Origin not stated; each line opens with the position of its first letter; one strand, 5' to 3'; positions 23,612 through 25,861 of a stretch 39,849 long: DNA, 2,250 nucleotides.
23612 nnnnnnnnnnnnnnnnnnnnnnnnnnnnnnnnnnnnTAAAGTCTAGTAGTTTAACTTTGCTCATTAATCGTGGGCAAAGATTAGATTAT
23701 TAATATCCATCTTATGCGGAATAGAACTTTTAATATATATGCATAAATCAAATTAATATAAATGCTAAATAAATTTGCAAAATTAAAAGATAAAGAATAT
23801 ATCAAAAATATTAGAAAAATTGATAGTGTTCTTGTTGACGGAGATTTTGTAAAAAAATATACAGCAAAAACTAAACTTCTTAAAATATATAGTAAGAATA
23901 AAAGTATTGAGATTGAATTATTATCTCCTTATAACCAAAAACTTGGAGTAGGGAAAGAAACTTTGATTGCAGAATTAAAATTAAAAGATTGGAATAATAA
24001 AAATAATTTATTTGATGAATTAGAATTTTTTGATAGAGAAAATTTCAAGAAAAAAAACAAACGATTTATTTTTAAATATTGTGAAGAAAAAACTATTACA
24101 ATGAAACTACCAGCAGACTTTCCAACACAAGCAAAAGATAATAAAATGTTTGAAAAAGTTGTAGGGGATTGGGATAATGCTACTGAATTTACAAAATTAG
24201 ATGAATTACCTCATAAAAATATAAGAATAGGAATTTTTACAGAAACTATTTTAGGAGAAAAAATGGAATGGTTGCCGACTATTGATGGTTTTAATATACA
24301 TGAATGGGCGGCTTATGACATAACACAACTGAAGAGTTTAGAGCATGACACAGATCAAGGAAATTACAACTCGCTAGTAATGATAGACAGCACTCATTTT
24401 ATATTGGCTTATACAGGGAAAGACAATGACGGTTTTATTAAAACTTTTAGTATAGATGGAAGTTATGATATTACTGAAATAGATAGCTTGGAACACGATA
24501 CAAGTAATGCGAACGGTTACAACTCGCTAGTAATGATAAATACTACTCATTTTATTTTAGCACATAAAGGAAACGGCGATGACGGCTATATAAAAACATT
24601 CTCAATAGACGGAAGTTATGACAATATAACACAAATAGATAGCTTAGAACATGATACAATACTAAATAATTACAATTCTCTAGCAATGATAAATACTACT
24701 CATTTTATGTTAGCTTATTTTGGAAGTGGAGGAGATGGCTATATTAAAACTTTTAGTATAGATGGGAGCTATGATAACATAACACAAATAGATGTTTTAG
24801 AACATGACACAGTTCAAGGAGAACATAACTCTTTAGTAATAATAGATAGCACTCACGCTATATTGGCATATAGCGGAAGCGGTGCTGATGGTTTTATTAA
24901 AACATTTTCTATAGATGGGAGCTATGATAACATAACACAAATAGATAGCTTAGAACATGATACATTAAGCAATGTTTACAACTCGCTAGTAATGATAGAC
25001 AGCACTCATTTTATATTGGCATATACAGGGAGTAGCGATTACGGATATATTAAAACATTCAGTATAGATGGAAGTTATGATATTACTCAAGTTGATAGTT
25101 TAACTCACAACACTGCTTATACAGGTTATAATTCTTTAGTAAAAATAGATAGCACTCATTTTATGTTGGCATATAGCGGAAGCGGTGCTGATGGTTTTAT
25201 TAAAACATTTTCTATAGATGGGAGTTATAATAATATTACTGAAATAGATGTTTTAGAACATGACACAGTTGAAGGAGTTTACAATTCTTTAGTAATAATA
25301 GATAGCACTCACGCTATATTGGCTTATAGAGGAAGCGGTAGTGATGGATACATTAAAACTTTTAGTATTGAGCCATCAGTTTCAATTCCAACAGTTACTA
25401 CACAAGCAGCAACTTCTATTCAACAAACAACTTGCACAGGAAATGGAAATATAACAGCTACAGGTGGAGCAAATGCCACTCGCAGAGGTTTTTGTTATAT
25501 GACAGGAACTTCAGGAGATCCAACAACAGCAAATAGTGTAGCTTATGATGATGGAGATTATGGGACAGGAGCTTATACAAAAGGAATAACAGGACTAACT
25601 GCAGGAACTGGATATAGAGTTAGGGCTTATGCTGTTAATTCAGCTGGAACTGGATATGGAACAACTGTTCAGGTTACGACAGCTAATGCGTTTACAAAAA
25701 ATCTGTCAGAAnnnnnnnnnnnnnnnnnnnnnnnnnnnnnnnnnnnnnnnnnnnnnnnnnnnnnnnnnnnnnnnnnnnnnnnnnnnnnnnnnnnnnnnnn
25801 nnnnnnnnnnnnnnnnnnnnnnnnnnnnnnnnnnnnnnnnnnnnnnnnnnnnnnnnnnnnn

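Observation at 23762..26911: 1049-aa virion-module protein with seven near-identical 50-aa repeats, an Fn3-like domain and about twenty 17-aa repeats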

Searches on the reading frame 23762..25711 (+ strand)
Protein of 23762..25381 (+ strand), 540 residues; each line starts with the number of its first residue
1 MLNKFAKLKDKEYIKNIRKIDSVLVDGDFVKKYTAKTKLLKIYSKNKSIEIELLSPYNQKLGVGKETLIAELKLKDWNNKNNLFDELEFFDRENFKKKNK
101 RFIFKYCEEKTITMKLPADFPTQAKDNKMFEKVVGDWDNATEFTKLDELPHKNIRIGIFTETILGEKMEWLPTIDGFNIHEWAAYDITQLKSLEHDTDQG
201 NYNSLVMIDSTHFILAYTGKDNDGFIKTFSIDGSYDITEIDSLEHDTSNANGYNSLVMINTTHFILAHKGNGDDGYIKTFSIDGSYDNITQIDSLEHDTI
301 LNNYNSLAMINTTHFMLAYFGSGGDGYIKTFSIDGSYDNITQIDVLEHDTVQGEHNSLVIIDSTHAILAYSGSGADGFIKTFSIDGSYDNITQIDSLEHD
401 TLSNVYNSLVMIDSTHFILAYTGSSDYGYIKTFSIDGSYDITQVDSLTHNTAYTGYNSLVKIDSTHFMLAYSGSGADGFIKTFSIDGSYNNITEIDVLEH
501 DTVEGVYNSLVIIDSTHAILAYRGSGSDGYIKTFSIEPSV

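Call 32: predict_structure(alignment_id=A1)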
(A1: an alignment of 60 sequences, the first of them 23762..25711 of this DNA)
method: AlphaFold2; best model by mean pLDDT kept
length: 650 residues; sequences in the alignment: 60
mean_pLDDT: 88.8   pTM: 0.72
mean pLDDT of the five models: 88.8, 88.2, 87.8, 87.3, 86.8
residues with pLDDT >= 90: 443; 70-90: 135; 50-70: 58; < 50: 14
segments of 3 or more residues with pLDDT < 50: 121-126, 647-650
pLDDT, mean of each block of 10 residues (from residue 1): 69 78 94 92 96 78 80 96 93 83 95 67 49 88 95 93 74 91 65 97 97 98 98 90 94 93 98 96 97 97 97 98 97 98 98 97 98 97 97 98 96 98 97 98 97 97 91 97 84 87 96 92 97 80 82 92 70 82 62 69 85 90 78 89 60
secondary structure, 60 per line:
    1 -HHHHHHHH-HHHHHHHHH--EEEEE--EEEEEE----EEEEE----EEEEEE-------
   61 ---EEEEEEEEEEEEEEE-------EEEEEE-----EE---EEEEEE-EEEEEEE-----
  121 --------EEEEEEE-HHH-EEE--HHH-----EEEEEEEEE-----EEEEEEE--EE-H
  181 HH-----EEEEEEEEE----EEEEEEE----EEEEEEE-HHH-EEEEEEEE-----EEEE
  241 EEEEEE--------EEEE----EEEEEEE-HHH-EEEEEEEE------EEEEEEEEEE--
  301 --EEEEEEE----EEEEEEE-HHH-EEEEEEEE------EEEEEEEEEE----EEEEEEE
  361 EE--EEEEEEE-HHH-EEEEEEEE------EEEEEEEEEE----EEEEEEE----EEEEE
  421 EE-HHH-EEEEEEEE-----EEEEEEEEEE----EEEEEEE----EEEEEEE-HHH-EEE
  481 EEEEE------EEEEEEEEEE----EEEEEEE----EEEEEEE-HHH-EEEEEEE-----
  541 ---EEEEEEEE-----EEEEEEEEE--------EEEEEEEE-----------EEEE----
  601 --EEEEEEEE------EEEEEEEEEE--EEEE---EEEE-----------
elements in order: H2-9 H11-19 E22-26 E29-34 E39-43 E48-53 E64-78 E86-91 E102-107 E109-115 E129-135 E141-143 E154-162 E168-174 E188-196 E201-207 E212-218 E224-231 E237-246 E255-258 E263-269 E275-282 E289-298 E303-309 E314-320 E326-333 E340-349 E354-362 E365-371 E377-384 E391-400 E405-411 E416-422 E428-435 E441-450 E455-461 E466-472 E478-485 E492-501 E506-512 E517-523 E529-535 E544-551 E557-565 E574-581 E593-596 E603-610 E617-626 E629-632 E636-639

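Call 34: fold_search(model_id=the predicted structure, library=pdb)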
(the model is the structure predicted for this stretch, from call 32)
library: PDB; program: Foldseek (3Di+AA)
matches with E <= 10: 1790; with E <= 0.001: 780
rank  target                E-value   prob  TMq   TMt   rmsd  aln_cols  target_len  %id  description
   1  7mqa_LR               2.5e-11  1.00  0.37  0.31  24.1       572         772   10  Cryo-EM structure of the human SSU processome, state post-A1 (released 2021-09-22)
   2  6jp6_A                3.7e-11  1.00  0.38  0.26  25.5       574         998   11  The X-ray structure of yeast tRNA methyltransferase complex of Trm7 and Trm734 essential for 2'-O-methylation at the f (released 2019-10-02)
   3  7mq8_LR               4.9e-11  1.00  0.39  0.33  24.1       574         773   10  Cryo-EM structure of the human SSU processome, state pre-A1 (released 2021-09-22)
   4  6mrx_D                1.3e-10  1.00  0.32  0.38  18.1       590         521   10  Sialidase26 apo (released 2019-10-02)
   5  3f3p_A                1.5e-10  1.00  0.36  0.71   4.6       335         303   11  Crystal structure of the nucleoporin pair Nup85-Seh1, space group P21212 (released 2009-04-07)
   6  9ltw_B                2.2e-10  1.00  0.19  0.16  28.1       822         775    9  protein structure of DDB1-DDA1-DET1 (released 2026-01-28)
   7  3f3p_F                2.3e-10  1.00  0.37  0.72   4.2       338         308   12  Crystal structure of the nucleoporin pair Nup85-Seh1, space group P21212 (released 2009-04-07)
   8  3f3p_I                3.3e-10  1.00  0.37  0.73   4.0       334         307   12  Crystal structure of the nucleoporin pair Nup85-Seh1, space group P21212 (released 2009-04-07)
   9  9lvk_G                4.1e-10  1.00  0.37  0.72   3.9       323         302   12  Cryo-EM structure of CASTOR1 bound human GATOR2 complex (released 2025-08-13)
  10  7uhy_E                5.0e-10  1.00  0.37  0.69   4.4       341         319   13  Human GATOR2 complex (released 2022-07-20)
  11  2w38                  5.2e-10  1.00  0.34  0.48  13.1       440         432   12  Crystal structure of the pseudaminidase from Pseudomonas aeruginosa (released 2008-12-23)
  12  9lwf_G                5.5e-10  1.00  0.37  0.72   4.1       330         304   12  Cryo-EM structure of dual sensor bound GATOR2 complex (released 2025-08-13)
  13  9lvk_O                5.7e-10  1.00  0.36  0.71   4.1       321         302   12  Cryo-EM structure of CASTOR1 bound human GATOR2 complex (released 2025-08-13)
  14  9ozi_A                6.6e-10  1.00  0.24  0.10  44.5       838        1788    9  Cryo-EM structure of chicken ROS1 in apo-state. This is the complete map and model. (released 2026-02-25)
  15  9ozc_A                1.1e-09  1.00  0.24  0.11  33.9       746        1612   12  Cryo-EM structure of 1:2:1 ROS1/NEL/NICOL holo-complex, conformation 1. (released 2026-02-25)
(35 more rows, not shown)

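Call 63: fold_search(model_id=the predicted structure, library=viral)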
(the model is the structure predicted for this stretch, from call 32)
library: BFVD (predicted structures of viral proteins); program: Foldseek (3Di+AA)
matches with E <= 10: 1036; with E <= 0.001: 242
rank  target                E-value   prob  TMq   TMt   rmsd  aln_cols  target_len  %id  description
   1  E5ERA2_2              3.2e-16  1.00  0.47  0.31  14.3       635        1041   15  (no name in the UniProt tables at hand)
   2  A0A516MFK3            5.2e-16  1.00  0.50  0.67   3.7       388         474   14  (no name in the UniProt tables at hand)
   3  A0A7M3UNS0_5          5.4e-16  1.00  0.43  0.24  20.6       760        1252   12  LamG-like jellyroll fold domain-containing protein [Pyramimonas orientalis virus]
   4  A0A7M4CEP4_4          1.9e-15  1.00  0.43  0.23  20.7       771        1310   10  LamG-like jellyroll fold domain-containing protein [Pyramimonas orientalis virus 01B]
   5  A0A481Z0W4            6.7e-15  1.00  0.46  0.33  11.7       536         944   14  Collagen triple helix repeat containing protein [Mimivirus LCMiAC01]
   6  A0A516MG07            1.7e-14  1.00  0.49  0.37  17.0       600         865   12  (no name in the UniProt tables at hand)
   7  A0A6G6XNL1            1.8e-14  1.00  0.45  0.35  21.7       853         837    9  (no name in the UniProt tables at hand)
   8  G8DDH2                7.4e-14  1.00  0.45  0.45  19.8       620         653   12  (no name in the UniProt tables at hand)
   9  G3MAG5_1              1.1e-13  1.00  0.44  0.38  11.2       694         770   14  Gp424 [Bacillus phage G]
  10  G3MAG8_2              1.2e-13  1.00  0.45  0.34  23.0       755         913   12  Gp427 [Bacillus phage G]
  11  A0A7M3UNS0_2          3.2e-13  1.00  0.42  0.23  21.3       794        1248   10  LamG-like jellyroll fold domain-containing protein [Pyramimonas orientalis virus]
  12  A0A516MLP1            3.9e-13  1.00  0.43  0.41  34.3       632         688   10  (no name in the UniProt tables at hand)
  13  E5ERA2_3              7.1e-13  1.00  0.43  0.28  16.0       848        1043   10  (no name in the UniProt tables at hand)
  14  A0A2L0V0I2            9.5e-13  1.00  0.41  0.21  31.0       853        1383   11  Autotransporter adhesin [Agrobacterium phage Atu_ph07]
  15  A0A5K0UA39            6.2e-12  1.00  0.44  0.65   4.2       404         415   13  Receptor-like cell wall protein [Yasminevirus sp. GU-2018]
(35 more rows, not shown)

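Call 67: find_related_loci(query=window:23762-25381:+, collection=viral_contigs, flank=8000)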
Query window:23762-25381:+ (540 aa) in viral_contigs; peptide patterns used: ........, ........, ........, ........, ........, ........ (x = any residue, [..] = any of these).
36 stretches matched a pattern; 10 encode a relative of the query (tblastn E <= 1e-3); 10 distinct loci.
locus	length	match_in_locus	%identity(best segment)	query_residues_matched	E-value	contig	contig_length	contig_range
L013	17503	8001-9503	59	7-539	0e+0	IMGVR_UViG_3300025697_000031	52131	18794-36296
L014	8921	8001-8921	73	7-539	6e-145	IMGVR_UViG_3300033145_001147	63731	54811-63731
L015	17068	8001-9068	65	144-540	4e-136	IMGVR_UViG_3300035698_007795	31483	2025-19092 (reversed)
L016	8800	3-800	72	183-540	8e-112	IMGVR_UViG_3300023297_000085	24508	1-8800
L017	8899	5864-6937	51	183-539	5e-96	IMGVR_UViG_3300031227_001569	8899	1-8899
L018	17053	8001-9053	51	138-540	1e-81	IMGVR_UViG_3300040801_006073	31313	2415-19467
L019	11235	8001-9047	51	185-539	8e-87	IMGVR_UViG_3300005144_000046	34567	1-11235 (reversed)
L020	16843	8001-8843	53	7-540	4e-87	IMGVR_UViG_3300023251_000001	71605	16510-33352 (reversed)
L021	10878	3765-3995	37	173-239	4e-5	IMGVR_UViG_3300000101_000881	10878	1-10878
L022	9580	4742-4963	36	173-236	1e-4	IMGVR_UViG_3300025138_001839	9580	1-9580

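Call 68: find_related_loci(query=window:23762-25381:+, collection=genome_contigs, flank=4000)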
Query window:23762-25381:+ (540 aa) in genome_contigs; peptide patterns used: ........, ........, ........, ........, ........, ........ (x = any residue, [..] = any of these).
38 stretches matched a pattern, but none encodes a relative of the query by tblastn (E <= 1e-3).

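Call 74: search_protein_families(library=phrogs, proteins=[L015:2535-3500:+, L015:5749-7986:+, L015:9114-10847:+, L018:3088-4470:+, L018:4955-7129:+, L018:9103-12159:+, L019:2636-3511:+, L019:4109-5959:+, L019:5959-7731:+, L019:9145-10101:+], max_evalue=0.001)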
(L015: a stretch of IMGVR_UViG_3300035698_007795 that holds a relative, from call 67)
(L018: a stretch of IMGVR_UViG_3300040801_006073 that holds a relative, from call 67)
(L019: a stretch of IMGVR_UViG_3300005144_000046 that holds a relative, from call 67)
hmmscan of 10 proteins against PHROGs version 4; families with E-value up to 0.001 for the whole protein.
L015:2535-3500:+ (322 aa): 3 families
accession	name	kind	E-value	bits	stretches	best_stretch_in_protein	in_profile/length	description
phrog_9851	-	tail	9.5e-05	21.3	1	32-256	317-500/1092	tail fiber protein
phrog_4577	-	tail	0.0003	21.1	0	25-179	113-253/340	tail protein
phrog_32409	-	tail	0.00093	18.6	1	33-71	511-549/884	tail fiber protein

L015:5749-7986:+ (746 aa): 1 family
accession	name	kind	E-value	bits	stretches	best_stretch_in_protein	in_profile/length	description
phrog_9017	-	tail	3.6e-10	41.4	1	642-736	50-148/159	tail fiber protein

L015:9114-10847:+ (578 aa): 0 families

L018:3088-4470:+ (461 aa): 4 families
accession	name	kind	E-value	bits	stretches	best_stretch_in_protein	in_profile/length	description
phrog_2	-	head and packaging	7.4e-29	102.1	1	4-451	261-596/807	terminase large subunit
phrog_979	-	head and packaging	5.3e-25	89.1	2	18-187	159-317/642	terminase large subunit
phrog_3717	-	head and packaging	1.9e-06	28.6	1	31-270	28-259/277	terminase large subunit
phrog_9526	-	head and packaging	8.2e-05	23.2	1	26-181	25-172/280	terminase large subunit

L018:4955-7129:+ (725 aa): 21 families
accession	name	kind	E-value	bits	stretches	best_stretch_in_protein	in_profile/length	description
phrog_2662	-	head and packaging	6.1e-101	340.1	1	78-724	80-710/717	portal protein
phrog_12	-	head and packaging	3.4e-53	182.6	1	15-619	48-526/646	portal protein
phrog_2468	-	head and packaging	1.8e-42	146.9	1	472-725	7-275/303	head morphogenesis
phrog_859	-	head and packaging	3.1e-21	76.6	1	578-724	139-291/807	portal protein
phrog_595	-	head and packaging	1.7e-19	71.5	1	481-725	69-300/513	head maturation protease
phrog_3517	-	head and packaging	1e-18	68.8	1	623-724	220-330/371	head morphogenesis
phrog_5929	-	head and packaging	1.7e-18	67.8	1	223-403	11-199/228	portal protein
phrog_6577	-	unknown function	1.1e-17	64.7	1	508-723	8-230/1066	-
phrog_115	-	head and packaging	3e-15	57.4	1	604-725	210-320/665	minor head protein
phrog_19443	-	head and packaging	3.3e-12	46.7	1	474-724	42-286/579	minor head protein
phrog_324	-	head and packaging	7.6e-11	42.7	1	591-725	193-320/624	head morphogenesis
phrog_2271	-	head and packaging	7.9e-11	41.4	1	220-400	211-395/859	portal protein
phrog_4728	-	head and packaging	8e-10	39.1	1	472-725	44-302/591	head morphogenesis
phrog_21454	-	unknown function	1.3e-09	38.7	1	233-399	1-171/320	-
phrog_758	-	head and packaging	6.5e-08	33.2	1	602-723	176-291/326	head morphogenesis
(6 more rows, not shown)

L018:9103-12159:+ (1019 aa): 0 families

L019:2636-3511:+ (292 aa): 1 family
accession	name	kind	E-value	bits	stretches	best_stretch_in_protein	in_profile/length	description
phrog_88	-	tail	3.6e-32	112.9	1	1-177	22-190/291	major tail protein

L019:4109-5959:+ (617 aa): 29 families (the best 25 are shown)
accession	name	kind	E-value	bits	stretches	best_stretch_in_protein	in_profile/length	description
phrog_991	-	tail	1.5e-51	176.2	1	3-582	64-891/1966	tail length tape measure protein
phrog_58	-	tail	1e-47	164.3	2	1-475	170-673/1544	tail length tape measure protein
phrog_1533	-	tail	3.3e-47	161.8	2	4-196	8-275/1688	tail length tape measure protein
phrog_1293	-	tail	2.1e-44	152.7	2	7-183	10-191/1424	tail length tape measure protein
phrog_1272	-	tail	5.4e-44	151.3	2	314-504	512-733/1606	tail length tape measure protein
phrog_10613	-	tail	9.5e-40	137.9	1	1-203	5-231/237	tail length tape measure protein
phrog_1535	-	tail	1.9e-33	116.7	2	52-374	69-398/1152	tail length tape measure protein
phrog_3981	-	tail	1.9e-32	114.1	1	133-503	14-418/584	tail length tape measure protein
phrog_17020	-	unknown function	3.4e-30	106.4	1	464-577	177-306/353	-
phrog_28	-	tail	3.5e-30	106.3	1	10-497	128-701/1228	tail length tape measure protein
phrog_5218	-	unknown function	1.1e-29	104.3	2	3-265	5-351/1599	-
phrog_4704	-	tail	1.6e-29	104.1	2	8-323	13-330/625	tail length tape measure protein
phrog_167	-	tail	3.2e-21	75.9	2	6-130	12-143/1555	tail length tape measure protein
phrog_38258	-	unknown function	5.5e-20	72.5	1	451-561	298-419/427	-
phrog_8462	-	tail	8.8e-18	65.4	1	165-499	23-380/672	tail length tape measure protein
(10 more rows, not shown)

L019:5959-7731:+ (591 aa): 12 families
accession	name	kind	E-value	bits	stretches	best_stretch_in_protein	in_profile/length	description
phrog_1067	-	head and packaging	1.1e-23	84.7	2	3-191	6-206/991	minor head protein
phrog_3475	-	tail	1.6e-16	60.7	1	23-195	414-590/841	minor tail protein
phrog_5555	-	tail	4.8e-16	59.3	2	22-192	25-206/788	tail protein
phrog_20787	-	head and packaging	5.7e-16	59.4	1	550-591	26-67/67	virion structural protein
phrog_22322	-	tail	1.3e-13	51.3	1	6-178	13-189/562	tail protein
phrog_32308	-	unknown function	6.7e-11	42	1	258-340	378-454/709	-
phrog_2270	-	unknown function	3.9e-09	37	0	80-187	80-192/637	-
phrog_13289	-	tail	1.9e-08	33.9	1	216-268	303-356/938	tail protein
phrog_6211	-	tail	3.2e-08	32.9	0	351-554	957-1133/1168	minor tail protein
phrog_7142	-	tail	1.9e-06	27.7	1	51-194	60-203/622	tail protein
phrog_18110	-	unknown function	2.2e-05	24.2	0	7-140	3-132/567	-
phrog_326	-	other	0.0001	21.6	1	201-273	596-671/985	tail protein with endopeptidase domain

L019:9145-10101:+ (319 aa): 1 family
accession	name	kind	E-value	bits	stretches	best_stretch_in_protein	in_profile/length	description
phrog_16701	-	other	1.9e-09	38.3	1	9-214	10-202/234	peptidase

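Call 93: search_protein_families(library=phrogs, proteins=[L018:7467-7955:+], max_evalue=0.01)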
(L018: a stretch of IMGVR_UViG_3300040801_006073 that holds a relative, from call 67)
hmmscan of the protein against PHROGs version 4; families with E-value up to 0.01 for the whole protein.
L018:7467-7955:+ (163 aa): 3 families
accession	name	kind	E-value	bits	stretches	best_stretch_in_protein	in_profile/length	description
phrog_23653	-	unknown function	4.7e-50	170.7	1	5-163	6-168/168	-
phrog_5417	-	unknown function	7.6e-16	59.3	1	20-161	15-155/156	-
phrog_4176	-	tail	0.0087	16.6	0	19-104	16-96/309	tail fiber protein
